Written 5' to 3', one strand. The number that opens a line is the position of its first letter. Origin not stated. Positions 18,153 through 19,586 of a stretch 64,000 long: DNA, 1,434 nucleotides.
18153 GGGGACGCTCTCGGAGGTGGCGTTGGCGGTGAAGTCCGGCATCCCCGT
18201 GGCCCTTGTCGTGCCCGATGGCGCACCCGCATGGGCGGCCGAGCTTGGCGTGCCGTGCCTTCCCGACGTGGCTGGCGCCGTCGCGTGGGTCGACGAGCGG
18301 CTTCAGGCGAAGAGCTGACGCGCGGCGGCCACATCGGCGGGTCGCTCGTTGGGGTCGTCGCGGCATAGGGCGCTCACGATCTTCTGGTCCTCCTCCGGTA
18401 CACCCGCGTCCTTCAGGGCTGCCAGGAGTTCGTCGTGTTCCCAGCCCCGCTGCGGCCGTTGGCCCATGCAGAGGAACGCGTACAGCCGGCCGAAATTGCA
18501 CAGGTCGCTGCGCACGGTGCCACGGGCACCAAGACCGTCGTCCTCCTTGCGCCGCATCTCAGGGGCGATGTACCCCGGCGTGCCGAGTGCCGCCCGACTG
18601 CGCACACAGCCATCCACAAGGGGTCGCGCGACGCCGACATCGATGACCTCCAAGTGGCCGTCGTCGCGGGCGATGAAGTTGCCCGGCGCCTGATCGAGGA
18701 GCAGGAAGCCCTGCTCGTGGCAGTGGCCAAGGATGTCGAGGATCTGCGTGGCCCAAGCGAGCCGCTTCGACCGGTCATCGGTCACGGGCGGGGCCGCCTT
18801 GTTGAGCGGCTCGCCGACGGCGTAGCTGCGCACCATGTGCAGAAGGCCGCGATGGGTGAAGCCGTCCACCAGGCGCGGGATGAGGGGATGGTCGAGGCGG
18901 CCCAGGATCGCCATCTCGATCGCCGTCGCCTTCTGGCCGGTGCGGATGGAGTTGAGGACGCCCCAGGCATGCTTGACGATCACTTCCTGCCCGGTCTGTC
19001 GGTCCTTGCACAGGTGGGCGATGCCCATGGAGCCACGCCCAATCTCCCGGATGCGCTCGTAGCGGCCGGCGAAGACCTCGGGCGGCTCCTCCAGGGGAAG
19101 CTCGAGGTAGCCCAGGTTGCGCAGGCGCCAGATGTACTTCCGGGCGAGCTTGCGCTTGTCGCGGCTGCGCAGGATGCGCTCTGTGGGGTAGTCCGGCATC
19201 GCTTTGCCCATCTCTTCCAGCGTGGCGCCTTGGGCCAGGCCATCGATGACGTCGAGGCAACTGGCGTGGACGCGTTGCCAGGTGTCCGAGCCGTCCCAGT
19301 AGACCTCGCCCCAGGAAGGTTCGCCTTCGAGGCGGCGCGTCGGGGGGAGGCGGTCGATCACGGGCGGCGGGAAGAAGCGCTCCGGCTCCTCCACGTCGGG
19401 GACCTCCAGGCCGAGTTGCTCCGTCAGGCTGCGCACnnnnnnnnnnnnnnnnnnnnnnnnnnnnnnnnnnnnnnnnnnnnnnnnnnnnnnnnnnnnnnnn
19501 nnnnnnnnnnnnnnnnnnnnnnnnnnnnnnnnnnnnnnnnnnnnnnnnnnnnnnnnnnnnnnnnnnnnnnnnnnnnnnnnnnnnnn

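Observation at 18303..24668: Candidate novel peptide maturation/export (RiPP-like) operon: ABC exporter, 36-aa peptide, TldD, PmbA, RRE-like Ser/Thr kinase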

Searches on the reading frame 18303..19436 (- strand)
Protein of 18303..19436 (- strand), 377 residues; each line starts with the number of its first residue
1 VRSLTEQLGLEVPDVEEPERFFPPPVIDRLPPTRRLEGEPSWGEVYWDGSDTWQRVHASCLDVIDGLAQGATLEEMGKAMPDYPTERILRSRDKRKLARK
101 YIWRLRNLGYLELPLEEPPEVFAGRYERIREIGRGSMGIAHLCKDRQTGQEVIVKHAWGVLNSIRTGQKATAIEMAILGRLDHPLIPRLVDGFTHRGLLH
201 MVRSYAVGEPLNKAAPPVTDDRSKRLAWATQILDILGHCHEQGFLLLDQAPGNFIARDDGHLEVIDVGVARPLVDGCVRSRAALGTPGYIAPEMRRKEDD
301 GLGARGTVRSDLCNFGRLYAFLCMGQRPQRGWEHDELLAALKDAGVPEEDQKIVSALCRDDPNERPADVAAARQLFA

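Call 4: search_protein_families(library=pfam, proteins=[window:18303-19436:-], max_evalue=0.01)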
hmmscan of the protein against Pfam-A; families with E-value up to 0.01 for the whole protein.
window:18303-19436:- (377 aa): 3 families
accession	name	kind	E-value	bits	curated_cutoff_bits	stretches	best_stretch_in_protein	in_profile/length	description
PF00069.31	Pkinase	-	5.2e-22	78.9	31.7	1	126-366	1-252/263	Protein kinase domain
PF07714.23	PK_Tyr_Ser-Thr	-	6.9e-08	32.5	23.1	1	129-353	4-229/258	Protein tyrosine and serine/threonine kinase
PF03109.22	ABC1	-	0.004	16.7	22.9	0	186-273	132-217/244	ABC1 atypical kinase-like domain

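Call 5: find_homologous_proteins(query=window:18303-19436:-)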
Query window:18303-19436:- (377 aa): 73 proteins with E <= 0.001 among 8000 candidates.
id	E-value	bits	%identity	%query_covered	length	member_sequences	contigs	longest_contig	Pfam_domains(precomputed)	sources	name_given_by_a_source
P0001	1.3e-257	872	100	100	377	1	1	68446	PF07714.24,PF00069.32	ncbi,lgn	ncbi:MAG: serine/threonine protein kinase [Thermoplasmatota archaeon]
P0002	7.1e-91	323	45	98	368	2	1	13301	PF07714.24,PF00069.32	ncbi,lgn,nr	ncbi:MAG: protein kinase [Euryarchaeota archaeon]|nr:protein kinase [Euryarchaeota archaeon]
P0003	2.7e-80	288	42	94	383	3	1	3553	PF07714.24,PF00069.32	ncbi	-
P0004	1.4e-15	75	30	55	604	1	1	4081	PF07714.24,PF00069.32,PF01636.30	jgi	jgi:serine/threonine protein kinase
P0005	1.0e-14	73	31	56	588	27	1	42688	PF07714.24,PF00069.32,PF01636.30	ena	-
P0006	6.9e-14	70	30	55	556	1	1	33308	PF07714.24,PF00069.32,PF01636.30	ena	-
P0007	1.2e-13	69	29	55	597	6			PF07714.24,PF00069.32,PF03109.23,PF01636.30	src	-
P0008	1.4e-13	69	30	56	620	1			PF07714.24,PF00069.32,PF01636.30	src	-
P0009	2.2e-13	68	30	55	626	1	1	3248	PF07714.24,PF00069.32,PF01636.30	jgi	jgi:TolB-like protein/tRNA A-37 threonylcarbamoyl transferase component Bud32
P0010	3.1e-13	68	30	64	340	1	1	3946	PF07714.24,PF00069.32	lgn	-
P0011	3.8e-13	67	30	55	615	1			PF07714.24,PF00069.32,PF01636.30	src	-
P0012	1.6e-12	65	29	64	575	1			PF07714.24,PF00069.32,PF03109.23,PF01636.30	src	-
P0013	2.1e-12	65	28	59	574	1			PF07714.24,PF00069.32,PF01636.30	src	-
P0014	1.1e-11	63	30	55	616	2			PF07714.24,PF00069.32,PF01636.30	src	-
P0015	1.2e-11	62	31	45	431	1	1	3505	PF07714.24,PF00069.32,PF01636.30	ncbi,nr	ncbi:MAG TPA: serine/threonine-protein kinase, partial [Chthoniobacterales bacterium]|nr:serine/thre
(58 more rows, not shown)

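Call 6: find_encoding_contigs(protein=window:18303-19436:-, flank=10000)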
Protein window:18303-19436:- (377 aa): 1 contig read that carries it; 1 place shown.
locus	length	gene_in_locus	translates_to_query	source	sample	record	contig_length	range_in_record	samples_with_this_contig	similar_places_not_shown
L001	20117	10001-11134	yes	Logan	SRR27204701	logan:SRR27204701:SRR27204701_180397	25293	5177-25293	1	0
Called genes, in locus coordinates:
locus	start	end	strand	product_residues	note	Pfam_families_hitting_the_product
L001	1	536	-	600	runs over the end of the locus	PF23613:ELP3_N (weak), PF04055:Radical_SAM, PF16199:Radical_SAM_C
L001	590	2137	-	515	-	PF02386:TrkH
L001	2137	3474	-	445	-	PF02254:TrkA_N, PF13241:NAD_binding_7 (faint), PF02080:TrkA_C, PF02254:TrkA_N, PF02080:TrkA_C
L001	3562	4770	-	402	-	PF01571:GCV_T, PF08669:GCV_T_C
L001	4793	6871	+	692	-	PF00664:ABC_membrane, PF00005:ABC_tran, PF13555:AAA_29 (faint)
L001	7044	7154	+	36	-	-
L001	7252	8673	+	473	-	PF01523:PmbA_TldD_1st, PF19290:PmbA_TldD_2nd, PF19289:PmbA_TldD_3rd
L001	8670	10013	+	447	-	PF01523:PmbA_TldD_1st (weak), PF19289:PmbA_TldD_3rd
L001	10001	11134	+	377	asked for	PF00069:Pkinase, PF07714:PK_Tyr_Ser-Thr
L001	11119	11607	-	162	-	PF18306:LDcluster4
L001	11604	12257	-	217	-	PF00702:Hydrolase, PF13419:HAD_2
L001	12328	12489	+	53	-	-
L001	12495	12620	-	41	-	-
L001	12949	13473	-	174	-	PF08617:CGI-121 (weak)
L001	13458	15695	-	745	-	PF04851:ResIII, PF00270:DEAD, PF22527:DEXQc_Suv3 (weak), PF12826:HHH_2 (faint), PF00271:Helicase_C, PF21280:Helicase_dom4_arc, PF14520:HHH_5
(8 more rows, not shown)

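Call 7: find_encoding_contigs(protein=P0002, flank=10000)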
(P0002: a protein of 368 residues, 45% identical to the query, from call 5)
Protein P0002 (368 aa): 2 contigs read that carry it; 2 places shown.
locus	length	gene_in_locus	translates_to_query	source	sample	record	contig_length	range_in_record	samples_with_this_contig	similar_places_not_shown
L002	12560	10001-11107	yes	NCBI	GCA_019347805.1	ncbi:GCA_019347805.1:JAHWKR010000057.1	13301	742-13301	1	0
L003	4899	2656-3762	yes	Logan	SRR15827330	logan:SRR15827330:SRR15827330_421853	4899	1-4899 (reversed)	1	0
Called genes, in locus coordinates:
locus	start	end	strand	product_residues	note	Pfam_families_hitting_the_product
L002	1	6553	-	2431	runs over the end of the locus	?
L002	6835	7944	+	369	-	PF20703:nSTAND1 (weak)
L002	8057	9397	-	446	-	PF00579:tRNA-synt_1b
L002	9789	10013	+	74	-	PF19289:PmbA_TldD_3rd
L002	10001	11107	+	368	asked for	PF00069:Pkinase, PF07714:PK_Tyr_Ser-Thr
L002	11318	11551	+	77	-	-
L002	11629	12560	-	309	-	PF22233:PhyR_sigma-like, PF00155:Aminotran_1_2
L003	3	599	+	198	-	?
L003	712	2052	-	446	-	PF00579:tRNA-synt_1b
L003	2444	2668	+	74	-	PF19289:PmbA_TldD_3rd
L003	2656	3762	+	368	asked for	PF00069:Pkinase, PF07714:PK_Tyr_Ser-Thr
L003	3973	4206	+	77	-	-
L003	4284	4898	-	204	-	?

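Call 8: find_encoding_contigs(protein=P0003, flank=10000)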
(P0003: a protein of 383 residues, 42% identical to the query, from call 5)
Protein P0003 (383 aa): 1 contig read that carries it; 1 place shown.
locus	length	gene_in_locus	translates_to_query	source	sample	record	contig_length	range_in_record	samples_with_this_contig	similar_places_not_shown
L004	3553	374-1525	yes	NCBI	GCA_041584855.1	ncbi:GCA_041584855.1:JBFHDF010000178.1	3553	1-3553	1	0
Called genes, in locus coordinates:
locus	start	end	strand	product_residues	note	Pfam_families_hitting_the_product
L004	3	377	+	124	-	?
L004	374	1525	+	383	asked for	PF00069:Pkinase, PF07714:PK_Tyr_Ser-Thr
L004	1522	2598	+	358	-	PF00069:Pkinase, PF07714:PK_Tyr_Ser-Thr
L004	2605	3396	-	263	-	PF01061:ABC2_membrane, PF12698:ABC2_membrane_3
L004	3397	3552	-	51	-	?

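Call 9: search_protein_families(library=pfam, proteins=[L004:3-377:+, L004:1522-2598:+, L002:9789-10013:+, L002:11318-11551:+, L002:6835-7944:+, P0002, P0003], max_evalue=0.01)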
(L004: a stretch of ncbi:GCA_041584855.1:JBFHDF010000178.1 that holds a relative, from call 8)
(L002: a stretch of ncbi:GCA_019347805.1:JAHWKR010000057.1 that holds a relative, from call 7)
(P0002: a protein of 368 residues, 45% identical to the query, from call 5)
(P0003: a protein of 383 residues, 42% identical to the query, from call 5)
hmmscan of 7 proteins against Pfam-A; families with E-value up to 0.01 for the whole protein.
L004:3-377:+ (124 aa): 0 families

L004:1522-2598:+ (358 aa): 2 families
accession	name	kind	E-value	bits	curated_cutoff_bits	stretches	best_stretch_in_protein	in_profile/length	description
PF00069.31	Pkinase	-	2.6e-32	112.7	31.7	1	112-343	1-256/263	Protein kinase domain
PF07714.23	PK_Tyr_Ser-Thr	-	2e-11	44.1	23.1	1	116-320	5-219/258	Protein tyrosine and serine/threonine kinase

L002:9789-10013:+ (74 aa): 1 family
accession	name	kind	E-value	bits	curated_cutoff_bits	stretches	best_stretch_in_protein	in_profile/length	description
PF19289.4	PmbA_TldD_3rd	-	5.5e-08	32.7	22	1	7-67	151-213/220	PmbA/TldA metallopeptidase C-terminal domain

L002:11318-11551:+ (77 aa): 0 families

L002:6835-7944:+ (369 aa): 2 families
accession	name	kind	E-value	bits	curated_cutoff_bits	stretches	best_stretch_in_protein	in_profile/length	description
PF20703.3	nSTAND1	-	1.5e-07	31.8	27.1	1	20-271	13-248/379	Novel STAND NTPase 1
PF13191.12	AAA_16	-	0.00053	21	32.6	1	23-177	2-163/167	AAA ATPase domain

P0002 (368 aa): 4 families
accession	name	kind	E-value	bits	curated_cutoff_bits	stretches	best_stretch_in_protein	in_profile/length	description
PF00069.31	Pkinase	-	1.1e-23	84.4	31.7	1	117-320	1-197/263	Protein kinase domain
PF07714.23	PK_Tyr_Ser-Thr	-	1.7e-11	44.4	23.1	1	121-313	5-197/258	Protein tyrosine and serine/threonine kinase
PF03109.22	ABC1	-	0.0012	18.5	22.9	1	193-266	145-218/244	ABC1 atypical kinase-like domain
PF19135.5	DUF5818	-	0.0018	18.3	27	0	249-284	14-51/57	Protein of unknown function (DUF5818)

P0003 (383 aa): 4 families
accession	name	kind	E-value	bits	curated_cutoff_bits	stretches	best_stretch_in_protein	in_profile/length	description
PF00069.31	Pkinase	-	4.8e-25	88.9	31.7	1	120-365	1-256/263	Protein kinase domain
PF07714.23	PK_Tyr_Ser-Thr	-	3.9e-18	66.1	23.1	1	123-370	4-258/258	Protein tyrosine and serine/threonine kinase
PF14531.12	Kinase-like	-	0.003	17.3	25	1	218-310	144-237/289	Kinase-like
PF12260.14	PIP49_C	-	0.0099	15.9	25.2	0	200-267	37-111/189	Protein-kinase domain of FAM69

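Call 14: search_protein_families(library=ncbifam, proteins=[window:18303-19436:-], max_evalue=0.01)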
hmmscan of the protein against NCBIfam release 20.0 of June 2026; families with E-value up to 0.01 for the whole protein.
window:18303-19436:- (377 aa): 7 families
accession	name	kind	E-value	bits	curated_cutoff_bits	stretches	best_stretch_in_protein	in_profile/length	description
NF038150.1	lanthi_synth_IV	equivalog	2e-27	95.9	650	1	118-374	183-451/851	class IV lanthionine synthetase LanL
NF033483.0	PknB_PASTA_kin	equivalog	1.1e-14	54.5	450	1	120-298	3-183/563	Stk1 family PASTA domain-containing Ser/Thr kinase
NF038151.1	lanthi_synth_III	equivalog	4.1e-13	48.6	575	1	141-300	237-410/833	class III lanthionine synthetase LanKC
NF047741.1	antiphage_MADS6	equivalog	1.6e-08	33.5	460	2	124-243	495-611/612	methylation-associated defense system protein kinase MAD6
TIGR03903.1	TOMM_kin_cyc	equivalog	4.6e-07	28.1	705.75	1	171-316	25-176/1267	TOMM system kinase/cyclase fusion protein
NF052427.1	StpK7MSMEG_1200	equivalog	1e-05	24.3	900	1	124-307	7-191/601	serine/threonine protein kinase StpK7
NF053615.1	SerThrKinAfsKStmc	equivalog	1.3e-05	24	1300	1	229-369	118-258/809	protein serine/threonine kinase AfsK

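Call 18: find_related_loci(query=A1, collection=genome_contigs, flank=10000)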
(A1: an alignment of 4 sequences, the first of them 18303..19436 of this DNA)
Query A1 (377 aa) in genome_contigs; peptide patterns used: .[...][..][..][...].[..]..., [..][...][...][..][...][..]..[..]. (x = any residue, [..] = any of these).
599 stretches matched a pattern (row limit reached: there are more); 517 encode a relative of the query (tblastn E <= 1e-3); the best 80 are kept; 80 distinct loci.
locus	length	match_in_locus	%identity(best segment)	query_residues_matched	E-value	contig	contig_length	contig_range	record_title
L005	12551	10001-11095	45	10-377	3e-93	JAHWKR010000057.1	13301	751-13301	MAG: Methanobacteriota archaeon isolate 0813_bin23 NODE_1726_length_13301_cov_9.904273, whole genome shotgun sequence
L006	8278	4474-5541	37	10-370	4e-75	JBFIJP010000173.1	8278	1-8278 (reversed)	MAG: Thermoplasmatota archaeon isolate Mix_sand11.2021.09.Z.89 k141_88298_length_8278_cov_24.7713, whole genome shotgun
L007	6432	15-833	37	95-377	7e-40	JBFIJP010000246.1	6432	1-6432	MAG: Thermoplasmatota archaeon isolate Mix_sand11.2021.09.Z.89 k141_683960_length_6432_cov_22.3360, whole genome shotgun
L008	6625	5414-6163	33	69-326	6e-34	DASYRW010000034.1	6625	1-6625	MAG TPA_asm: Thermoplasmatota archaeon isolate SMAG_U4521 k141_448489, whole genome shotgun sequence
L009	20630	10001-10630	31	121-330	9e-26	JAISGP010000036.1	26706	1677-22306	MAG: Lachnospiraceae bacterium isolate Hm464_bin108 k119_771646, whole genome shotgun sequence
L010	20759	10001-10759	30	121-365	1e-21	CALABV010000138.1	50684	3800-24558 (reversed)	MAG TPA_asm: uncultured Geobacter sp. isolate SRR3330211_bin.149_CONCOCT_v1.1_MAG genome assembly, contig: ERZ724082.495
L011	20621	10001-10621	30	123-331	6e-21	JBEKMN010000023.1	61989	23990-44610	MAG: Terriglobia bacterium isolate SPRUCE 395 SPRUCE_395_23, whole genome shotgun sequence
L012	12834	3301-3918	30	124-331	6e-21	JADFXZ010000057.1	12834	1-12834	MAG: Nitrospirae bacterium isolate nDJH5bin4 nDJH5_bin4_NODE_640_length_12834_cov_8.356601, whole genome shotgun sequenc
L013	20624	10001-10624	31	120-328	5e-21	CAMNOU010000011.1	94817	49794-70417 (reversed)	MAG: uncultured Lachnospiraceae bacterium isolate SRR873598_bin.33_metaWRAP_v1.3_MAG genome assembly, contig: NODE.252_l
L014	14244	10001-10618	30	124-331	1e-20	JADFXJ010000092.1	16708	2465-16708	MAG: Nitrospirae bacterium isolate nDJH13bin3 nDJH13_bin3_NODE_1785_length_16708_cov_36.759383, whole genome shotgun seq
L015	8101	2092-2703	32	124-328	1e-20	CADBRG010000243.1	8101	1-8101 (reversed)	MAG: uncultured Lachnospiraceae bacterium isolate RUG14228 genome assembly, contig: RUG14228_asm_243, whole genome shotg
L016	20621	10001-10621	30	123-331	9e-21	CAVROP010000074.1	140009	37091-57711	MAG: uncultured Acidobacteriota bacterium isolate MFD03726.bin.1.150 genome assembly, contig: contig_19501, whole genome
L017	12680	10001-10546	36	117-293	2e-20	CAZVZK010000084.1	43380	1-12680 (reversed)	MAG TPA_asm: uncultured Alcaligenaceae bacterium isolate SRP287051_co2_85 genome assembly, contig: NODE_1927_length_4338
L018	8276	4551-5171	30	123-331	5e-20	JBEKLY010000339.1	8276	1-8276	MAG: Terriglobia bacterium isolate SPRUCE 381 SPRUCE_381_339, whole genome shotgun sequence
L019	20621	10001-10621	30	123-331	4e-20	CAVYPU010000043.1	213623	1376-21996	MAG: uncultured Acidobacteriota bacterium isolate MFD05512.bin.2.159 genome assembly, contig: contig_52247, whole genome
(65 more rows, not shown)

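Call 22: search_protein_families(library=pfam, proteins=[L006:467-1129:+, L006:1273-1581:+, L006:1701-3134:+, L006:3041-4477:+, L006:4465-5571:+, L006:5574-7418:-, L006:7484-8203:-, L006:49-486:-], max_evalue=0.001)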
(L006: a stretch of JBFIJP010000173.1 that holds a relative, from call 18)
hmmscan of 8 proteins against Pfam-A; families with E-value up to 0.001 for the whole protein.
L006:467-1129:+ (220 aa): 3 families
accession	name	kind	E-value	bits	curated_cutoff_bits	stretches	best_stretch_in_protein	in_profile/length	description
PF00702.32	Hydrolase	-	7.4e-26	92.2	26.4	1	5-179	2-191/191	haloacid dehalogenase-like hydrolase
PF13419.12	HAD_2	-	5e-22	79.3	23.8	1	7-183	1-176/178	Haloacid dehalogenase-like hydrolase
PF12710.13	HAD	-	6e-06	27.2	27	1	7-150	1-152/189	haloacid dehalogenase-like hydrolase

L006:1273-1581:+ (102 aa): 0 families

L006:1701-3134:+ (477 aa): 3 families
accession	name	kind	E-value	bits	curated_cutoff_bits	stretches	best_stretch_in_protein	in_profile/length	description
PF19289.4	PmbA_TldD_3rd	-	2.8e-53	180.8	22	1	238-473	2-219/220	PmbA/TldA metallopeptidase C-terminal domain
PF19290.4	PmbA_TldD_2nd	-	4.6e-12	46.8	20.9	1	122-230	2-109/109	PmbA/TldA metallopeptidase central domain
PF01523.21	PmbA_TldD_1st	-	3e-08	34.1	20.9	1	45-92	18-65/65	PmbA/TldA metallopeptidase domain 1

L006:3041-4477:+ (478 aa): 2 families
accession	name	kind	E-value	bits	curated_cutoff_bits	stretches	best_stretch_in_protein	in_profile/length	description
PF19289.4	PmbA_TldD_3rd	-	2.3e-46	158.1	22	1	261-474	5-216/220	PmbA/TldA metallopeptidase C-terminal domain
PF01523.21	PmbA_TldD_1st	-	8e-05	23.1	20.9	1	56-116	1-64/65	PmbA/TldA metallopeptidase domain 1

L006:4465-5571:+ (368 aa): 2 families
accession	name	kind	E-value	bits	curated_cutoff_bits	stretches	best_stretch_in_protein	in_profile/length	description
PF00069.31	Pkinase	-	4.7e-27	95.5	31.7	1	116-320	1-199/263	Protein kinase domain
PF07714.23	PK_Tyr_Ser-Thr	-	1.1e-14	54.9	23.1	1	119-356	4-250/258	Protein tyrosine and serine/threonine kinase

L006:5574-7418:- (614 aa): 8 families
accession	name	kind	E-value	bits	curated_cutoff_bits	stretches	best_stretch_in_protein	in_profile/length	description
PF00005.33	ABC_tran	-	8.9e-36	123.9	25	1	386-535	1-137/137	ABC transporter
PF00664.28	ABC_membrane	-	2.6e-22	80.2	28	1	76-307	26-259/274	ABC transporter transmembrane region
PF13191.12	AAA_16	-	1.7e-05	25.8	32.6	1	396-556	24-163/167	AAA ATPase domain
PF09818.15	ABC_ATPase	-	2.6e-05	23.8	23.2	1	473-575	125-226/283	P-loop domain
PF06414.18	Zeta_toxin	-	3.2e-05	23.9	22.3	1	397-436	17-56/199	Zeta toxin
PF02463.25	SMC_N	-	6.9e-05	22.8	40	1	264-575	135-209/220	RecF/RecN/SMC N terminal domain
PF13521.12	AAA_28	-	0.0002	22.1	27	0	399-420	2-23/164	AAA domain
PF03193.22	RsgA_GTPase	-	0.00061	20.1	30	0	383-418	94-128/174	RsgA GTPase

L006:7484-8203:- (239 aa): 0 families

L006:49-486:- (145 aa): 0 families

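Call 23: search_protein_families(library=pfam, proteins=[L008:27-1412:+, L008:1485-2993:+, L008:2998-4353:+, L008:3090-5336:+, L008:5228-6313:+, L007:51-836:+, L007:833-1918:+, L007:1842-3005:+, L007:3105-4238:+, L007:5524-6417:-], max_evalue=0.001)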
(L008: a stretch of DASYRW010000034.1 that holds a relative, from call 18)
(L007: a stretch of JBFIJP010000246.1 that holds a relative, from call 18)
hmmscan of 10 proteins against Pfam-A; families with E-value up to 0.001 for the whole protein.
L008:27-1412:+ (461 aa): 4 families
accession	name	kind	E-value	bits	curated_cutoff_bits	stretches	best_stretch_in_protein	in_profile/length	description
PF00005.33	ABC_tran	-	7.4e-35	121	25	1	153-297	1-137/137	ABC transporter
PF13304.12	AAA_21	-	4.3e-14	53.7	27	1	234-327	202-298/304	AAA domain, putative AbiEii toxin, Type IV TA system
PF13732.12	DrrA1-3_C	-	2.6e-06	28.5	27.4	1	351-439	1-81/81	ATP-binding protein DrrA1-3-like, C-terminal domain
PF13175.12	AAA_15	-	0.00073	19.7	32.1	0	286-327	328-369/374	AAA ATPase domain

L008:1485-2993:+ (502 aa): 2 families
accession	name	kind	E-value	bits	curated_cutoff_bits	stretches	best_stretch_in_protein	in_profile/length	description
PF19289.4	PmbA_TldD_3rd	-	4.6e-54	183.3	22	1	253-490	2-220/220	PmbA/TldA metallopeptidase C-terminal domain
PF01523.21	PmbA_TldD_1st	-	4.3e-07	30.4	20.9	1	65-107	23-65/65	PmbA/TldA metallopeptidase domain 1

L008:2998-4353:+ (451 aa): 1 family
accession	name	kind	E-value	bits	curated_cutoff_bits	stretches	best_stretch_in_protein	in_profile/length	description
PF19289.4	PmbA_TldD_3rd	-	1.3e-48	165.5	22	1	234-450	5-219/220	PmbA/TldA metallopeptidase C-terminal domain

L008:3090-5336:+ (748 aa): 0 families

L008:5228-6313:+ (361 aa): 2 families
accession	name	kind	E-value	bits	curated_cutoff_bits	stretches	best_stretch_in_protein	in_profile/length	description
PF00069.31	Pkinase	-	1.4e-28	100.4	31.7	1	118-316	1-198/263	Protein kinase domain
PF07714.23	PK_Tyr_Ser-Thr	-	1.5e-12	47.8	23.1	1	121-313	4-203/258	Protein tyrosine and serine/threonine kinase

L007:51-836:+ (261 aa): 2 families
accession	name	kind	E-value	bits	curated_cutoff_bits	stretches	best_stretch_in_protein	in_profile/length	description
PF00069.31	Pkinase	-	9e-25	88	31.7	1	22-215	1-195/263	Protein kinase domain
PF07714.23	PK_Tyr_Ser-Thr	-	4e-07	30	23.1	1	26-207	5-194/258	Protein tyrosine and serine/threonine kinase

L007:833-1918:+ (361 aa): 2 families
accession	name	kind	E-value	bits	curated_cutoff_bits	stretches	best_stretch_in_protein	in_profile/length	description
PF00069.31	Pkinase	-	3.5e-25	89.3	31.7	1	123-316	2-198/263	Protein kinase domain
PF07714.23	PK_Tyr_Ser-Thr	-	5.7e-08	32.8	23.1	1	124-325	3-215/258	Protein tyrosine and serine/threonine kinase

L007:1842-3005:+ (387 aa): 2 families
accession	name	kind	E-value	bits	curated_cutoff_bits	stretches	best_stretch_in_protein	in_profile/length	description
PF01571.26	GCV_T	-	3.1e-79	266.3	25.6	1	40-290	1-255/255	Aminomethyltransferase folate-binding domain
PF08669.17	GCV_T_C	-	2.1e-22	79.2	25.9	1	314-387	2-79/80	Glycine cleavage T-protein C-terminal barrel domain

L007:3105-4238:+ (377 aa): 0 families

L007:5524-6417:- (297 aa): 0 families
